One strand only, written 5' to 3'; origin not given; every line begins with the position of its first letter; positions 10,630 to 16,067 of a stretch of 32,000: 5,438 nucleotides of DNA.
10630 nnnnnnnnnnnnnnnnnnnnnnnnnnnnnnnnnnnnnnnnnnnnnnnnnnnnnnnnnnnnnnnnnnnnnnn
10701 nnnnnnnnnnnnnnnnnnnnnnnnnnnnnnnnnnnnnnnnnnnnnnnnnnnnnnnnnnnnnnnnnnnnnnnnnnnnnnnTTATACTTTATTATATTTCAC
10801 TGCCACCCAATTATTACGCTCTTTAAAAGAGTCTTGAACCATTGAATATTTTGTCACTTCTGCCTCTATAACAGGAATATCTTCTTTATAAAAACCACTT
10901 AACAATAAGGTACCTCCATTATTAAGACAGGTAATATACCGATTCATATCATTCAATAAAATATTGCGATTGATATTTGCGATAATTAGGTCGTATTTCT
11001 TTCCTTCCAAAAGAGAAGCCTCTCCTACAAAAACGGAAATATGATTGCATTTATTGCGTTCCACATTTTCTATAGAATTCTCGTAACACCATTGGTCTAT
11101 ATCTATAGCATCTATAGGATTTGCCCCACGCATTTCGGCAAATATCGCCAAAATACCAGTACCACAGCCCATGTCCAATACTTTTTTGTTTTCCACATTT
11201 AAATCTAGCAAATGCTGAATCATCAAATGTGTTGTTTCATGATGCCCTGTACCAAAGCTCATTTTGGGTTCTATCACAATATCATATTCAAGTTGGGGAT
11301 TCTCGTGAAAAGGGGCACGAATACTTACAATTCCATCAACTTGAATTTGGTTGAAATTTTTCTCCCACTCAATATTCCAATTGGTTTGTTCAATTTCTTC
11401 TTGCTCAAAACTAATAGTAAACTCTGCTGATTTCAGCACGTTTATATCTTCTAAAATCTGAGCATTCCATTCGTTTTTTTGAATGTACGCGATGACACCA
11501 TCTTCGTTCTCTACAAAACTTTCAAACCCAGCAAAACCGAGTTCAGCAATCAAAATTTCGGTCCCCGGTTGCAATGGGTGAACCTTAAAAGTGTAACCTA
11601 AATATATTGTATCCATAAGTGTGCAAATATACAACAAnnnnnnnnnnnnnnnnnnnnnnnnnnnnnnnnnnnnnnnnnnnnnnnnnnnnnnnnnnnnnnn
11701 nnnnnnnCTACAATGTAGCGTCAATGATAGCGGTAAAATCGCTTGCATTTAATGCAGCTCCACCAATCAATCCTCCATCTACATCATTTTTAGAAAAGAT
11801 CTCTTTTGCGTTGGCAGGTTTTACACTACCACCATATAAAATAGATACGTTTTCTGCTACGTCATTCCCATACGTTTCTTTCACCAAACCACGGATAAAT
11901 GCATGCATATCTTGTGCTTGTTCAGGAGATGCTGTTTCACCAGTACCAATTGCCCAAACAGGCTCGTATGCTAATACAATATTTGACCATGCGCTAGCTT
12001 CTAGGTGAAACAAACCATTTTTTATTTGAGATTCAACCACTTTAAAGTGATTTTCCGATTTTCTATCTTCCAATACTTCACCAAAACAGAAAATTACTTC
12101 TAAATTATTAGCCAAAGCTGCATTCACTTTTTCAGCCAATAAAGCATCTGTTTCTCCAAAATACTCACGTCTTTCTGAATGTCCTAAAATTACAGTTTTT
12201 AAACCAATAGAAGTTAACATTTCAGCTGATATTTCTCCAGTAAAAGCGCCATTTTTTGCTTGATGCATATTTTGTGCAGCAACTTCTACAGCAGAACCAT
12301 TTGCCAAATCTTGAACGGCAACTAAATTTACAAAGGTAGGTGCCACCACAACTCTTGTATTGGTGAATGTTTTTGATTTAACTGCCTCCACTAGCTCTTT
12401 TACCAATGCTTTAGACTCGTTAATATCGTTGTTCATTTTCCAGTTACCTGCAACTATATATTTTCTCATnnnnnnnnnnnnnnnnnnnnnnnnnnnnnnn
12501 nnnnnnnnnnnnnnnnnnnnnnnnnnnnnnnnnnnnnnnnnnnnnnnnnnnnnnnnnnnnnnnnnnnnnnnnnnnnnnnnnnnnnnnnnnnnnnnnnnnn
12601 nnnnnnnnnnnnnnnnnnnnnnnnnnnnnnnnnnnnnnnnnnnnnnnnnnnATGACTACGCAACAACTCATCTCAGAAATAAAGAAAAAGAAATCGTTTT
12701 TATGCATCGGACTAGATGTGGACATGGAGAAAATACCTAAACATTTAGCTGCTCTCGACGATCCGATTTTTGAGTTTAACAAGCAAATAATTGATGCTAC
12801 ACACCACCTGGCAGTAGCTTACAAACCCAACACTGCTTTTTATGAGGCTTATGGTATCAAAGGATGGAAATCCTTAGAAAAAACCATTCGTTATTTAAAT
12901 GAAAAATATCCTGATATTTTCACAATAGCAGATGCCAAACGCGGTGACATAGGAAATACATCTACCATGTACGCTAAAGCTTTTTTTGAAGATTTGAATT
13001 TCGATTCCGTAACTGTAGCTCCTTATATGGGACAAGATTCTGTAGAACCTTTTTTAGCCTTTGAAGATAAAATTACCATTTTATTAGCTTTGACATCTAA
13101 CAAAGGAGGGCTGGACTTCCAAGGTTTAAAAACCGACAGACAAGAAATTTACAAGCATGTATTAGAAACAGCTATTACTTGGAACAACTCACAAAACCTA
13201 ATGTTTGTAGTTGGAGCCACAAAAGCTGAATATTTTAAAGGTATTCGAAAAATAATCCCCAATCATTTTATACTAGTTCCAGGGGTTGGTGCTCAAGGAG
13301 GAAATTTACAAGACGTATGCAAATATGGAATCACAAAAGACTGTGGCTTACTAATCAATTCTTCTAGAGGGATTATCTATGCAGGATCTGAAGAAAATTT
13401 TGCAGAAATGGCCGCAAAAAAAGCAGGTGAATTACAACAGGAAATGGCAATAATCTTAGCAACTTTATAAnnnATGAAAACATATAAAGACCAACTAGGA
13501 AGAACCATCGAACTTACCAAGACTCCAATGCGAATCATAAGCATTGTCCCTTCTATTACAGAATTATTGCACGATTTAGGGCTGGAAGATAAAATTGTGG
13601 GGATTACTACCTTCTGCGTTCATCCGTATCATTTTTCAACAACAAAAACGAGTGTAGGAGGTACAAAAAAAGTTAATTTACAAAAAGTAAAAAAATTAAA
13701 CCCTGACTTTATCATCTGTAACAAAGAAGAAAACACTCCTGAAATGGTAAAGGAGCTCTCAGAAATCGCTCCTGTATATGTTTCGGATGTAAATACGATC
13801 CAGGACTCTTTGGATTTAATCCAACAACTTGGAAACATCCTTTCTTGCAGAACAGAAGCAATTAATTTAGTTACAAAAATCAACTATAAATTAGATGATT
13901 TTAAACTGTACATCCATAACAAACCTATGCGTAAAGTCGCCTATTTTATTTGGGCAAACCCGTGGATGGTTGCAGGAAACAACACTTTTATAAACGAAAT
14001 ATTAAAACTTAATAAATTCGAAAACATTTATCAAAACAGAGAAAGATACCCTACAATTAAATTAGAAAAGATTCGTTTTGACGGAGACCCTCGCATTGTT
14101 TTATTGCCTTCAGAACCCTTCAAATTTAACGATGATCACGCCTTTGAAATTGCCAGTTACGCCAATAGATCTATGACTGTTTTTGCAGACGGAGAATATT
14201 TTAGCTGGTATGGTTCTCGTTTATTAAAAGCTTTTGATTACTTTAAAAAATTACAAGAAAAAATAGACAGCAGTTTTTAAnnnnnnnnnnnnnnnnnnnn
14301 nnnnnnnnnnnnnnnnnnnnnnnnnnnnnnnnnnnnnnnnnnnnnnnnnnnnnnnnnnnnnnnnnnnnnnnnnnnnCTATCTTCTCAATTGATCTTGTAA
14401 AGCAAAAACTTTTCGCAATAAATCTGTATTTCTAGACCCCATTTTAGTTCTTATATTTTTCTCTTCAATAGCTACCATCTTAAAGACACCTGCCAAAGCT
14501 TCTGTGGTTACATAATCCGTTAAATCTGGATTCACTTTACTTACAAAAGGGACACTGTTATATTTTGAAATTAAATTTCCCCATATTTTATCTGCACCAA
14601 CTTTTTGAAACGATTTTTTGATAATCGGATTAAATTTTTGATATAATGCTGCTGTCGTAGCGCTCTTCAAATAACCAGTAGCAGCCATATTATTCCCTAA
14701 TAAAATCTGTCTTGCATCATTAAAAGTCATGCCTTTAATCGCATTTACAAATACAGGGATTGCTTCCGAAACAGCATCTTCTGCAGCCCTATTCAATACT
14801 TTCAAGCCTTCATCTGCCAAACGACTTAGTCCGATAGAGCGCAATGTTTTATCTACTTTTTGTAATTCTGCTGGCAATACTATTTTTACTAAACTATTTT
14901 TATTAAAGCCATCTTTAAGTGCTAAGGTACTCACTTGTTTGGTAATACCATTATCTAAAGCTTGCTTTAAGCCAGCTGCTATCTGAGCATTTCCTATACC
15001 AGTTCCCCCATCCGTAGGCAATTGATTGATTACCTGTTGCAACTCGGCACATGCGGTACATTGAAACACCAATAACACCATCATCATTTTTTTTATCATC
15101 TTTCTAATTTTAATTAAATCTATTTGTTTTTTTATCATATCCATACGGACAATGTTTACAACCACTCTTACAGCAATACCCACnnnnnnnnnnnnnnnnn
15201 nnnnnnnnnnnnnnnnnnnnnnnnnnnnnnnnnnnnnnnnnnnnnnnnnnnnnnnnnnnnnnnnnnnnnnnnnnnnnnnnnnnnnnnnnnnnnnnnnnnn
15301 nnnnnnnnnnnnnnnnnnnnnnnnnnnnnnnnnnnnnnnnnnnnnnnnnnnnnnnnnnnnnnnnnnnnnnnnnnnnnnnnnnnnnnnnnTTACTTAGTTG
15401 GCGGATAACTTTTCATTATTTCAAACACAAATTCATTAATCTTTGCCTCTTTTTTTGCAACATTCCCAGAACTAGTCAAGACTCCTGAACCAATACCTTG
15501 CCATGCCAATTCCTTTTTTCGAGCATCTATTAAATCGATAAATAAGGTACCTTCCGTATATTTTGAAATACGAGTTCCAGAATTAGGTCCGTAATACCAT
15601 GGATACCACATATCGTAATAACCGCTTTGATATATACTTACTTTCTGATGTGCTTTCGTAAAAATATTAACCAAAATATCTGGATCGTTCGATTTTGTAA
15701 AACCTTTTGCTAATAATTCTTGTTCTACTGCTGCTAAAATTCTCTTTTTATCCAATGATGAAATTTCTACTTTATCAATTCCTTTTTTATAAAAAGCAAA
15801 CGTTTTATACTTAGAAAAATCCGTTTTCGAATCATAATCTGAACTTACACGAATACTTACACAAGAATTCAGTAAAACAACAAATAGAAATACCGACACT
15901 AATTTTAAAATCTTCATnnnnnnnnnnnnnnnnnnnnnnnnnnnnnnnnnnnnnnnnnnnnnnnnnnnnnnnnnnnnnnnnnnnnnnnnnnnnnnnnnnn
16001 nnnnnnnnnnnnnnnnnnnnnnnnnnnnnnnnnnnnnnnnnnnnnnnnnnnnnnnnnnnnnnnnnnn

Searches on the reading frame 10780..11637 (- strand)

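Call 11: search_protein_families(library=pfam, proteins=[window:10780-11637:-], max_evalue=0.001)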
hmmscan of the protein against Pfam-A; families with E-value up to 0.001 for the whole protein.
window:10780-11637:- (285 aa): 8 families
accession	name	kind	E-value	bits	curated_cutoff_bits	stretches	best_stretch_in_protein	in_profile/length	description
PF06325.19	PrmA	-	3.7e-45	155.1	22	1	43-283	53-294/296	Ribosomal protein L11 methyltransferase (PrmA)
PF05175.20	MTS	-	4.8e-12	46.3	23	1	135-221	19-105/170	Methyltransferase small domain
PF13489.12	Methyltransf_23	-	4e-08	33.6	27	1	141-221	14-88/164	Methyltransferase domain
PF13649.12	Methyltransf_25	-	3.7e-07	31.2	27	1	153-223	1-73/97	Methyltransferase domain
PF13847.12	Methyltransf_31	-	1.2e-06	28.7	27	1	149-239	3-95/145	Methyltransferase domain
PF01135.25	PCMT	-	4e-06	27.2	20.3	1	136-245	61-170/210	Protein-L-isoaspartate(D-aspartate) O-methyltransferase (PCMT)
PF03602.21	Cons_hypoth95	-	2.5e-05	24.5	24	1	144-207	36-100/182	Conserved hypothetical protein 95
PF03848.20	TehB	-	0.00025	21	20.4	1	148-283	29-169/193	Tellurite resistance protein TehB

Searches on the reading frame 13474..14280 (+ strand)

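Call 12: search_protein_families(library=pfam, proteins=[window:13474-14280:+], max_evalue=0.01)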
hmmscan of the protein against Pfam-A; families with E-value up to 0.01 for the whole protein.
window:13474-14280:+ (268 aa): 1 family
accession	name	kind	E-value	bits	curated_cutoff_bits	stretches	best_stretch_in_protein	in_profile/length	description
PF01497.23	Peripla_BP_2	-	1.4e-24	87.3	27.5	1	21-209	1-195/235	Periplasmic binding protein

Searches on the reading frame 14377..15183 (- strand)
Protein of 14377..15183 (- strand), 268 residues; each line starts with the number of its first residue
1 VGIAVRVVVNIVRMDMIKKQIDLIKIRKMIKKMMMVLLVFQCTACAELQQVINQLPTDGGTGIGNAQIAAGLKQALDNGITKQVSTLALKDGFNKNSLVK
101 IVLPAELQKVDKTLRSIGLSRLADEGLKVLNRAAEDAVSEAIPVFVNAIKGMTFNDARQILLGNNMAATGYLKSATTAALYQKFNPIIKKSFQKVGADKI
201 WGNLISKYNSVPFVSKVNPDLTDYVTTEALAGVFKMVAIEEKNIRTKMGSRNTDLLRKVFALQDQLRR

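Call 12: search_protein_families(library=pfam, proteins=[window:14377-15183:-], max_evalue=0.01)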
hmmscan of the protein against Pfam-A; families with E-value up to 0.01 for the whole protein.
window:14377-15183:- (268 aa): 1 family
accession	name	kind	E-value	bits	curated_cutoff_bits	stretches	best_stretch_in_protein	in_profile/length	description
PF13852.11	DUF4197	-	2.1e-75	253.2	24.9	1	64-261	3-199/199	Protein of unknown function (DUF4197)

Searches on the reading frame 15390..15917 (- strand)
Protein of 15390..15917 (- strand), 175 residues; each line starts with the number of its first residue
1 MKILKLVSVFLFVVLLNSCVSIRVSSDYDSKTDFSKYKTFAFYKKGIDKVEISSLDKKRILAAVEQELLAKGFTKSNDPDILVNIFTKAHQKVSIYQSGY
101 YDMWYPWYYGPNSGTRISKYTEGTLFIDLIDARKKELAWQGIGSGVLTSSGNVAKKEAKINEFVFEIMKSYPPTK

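Call 12: search_protein_families(library=pfam, proteins=[window:15390-15917:-], max_evalue=0.01)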
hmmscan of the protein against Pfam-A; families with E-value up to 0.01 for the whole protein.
window:15390-15917:- (175 aa): 1 family
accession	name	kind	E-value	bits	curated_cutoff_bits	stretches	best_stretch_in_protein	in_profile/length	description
PF13590.11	DUF4136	-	7.9e-46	156.7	32.8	1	24-173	1-152/152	Domain of unknown function (DUF4136)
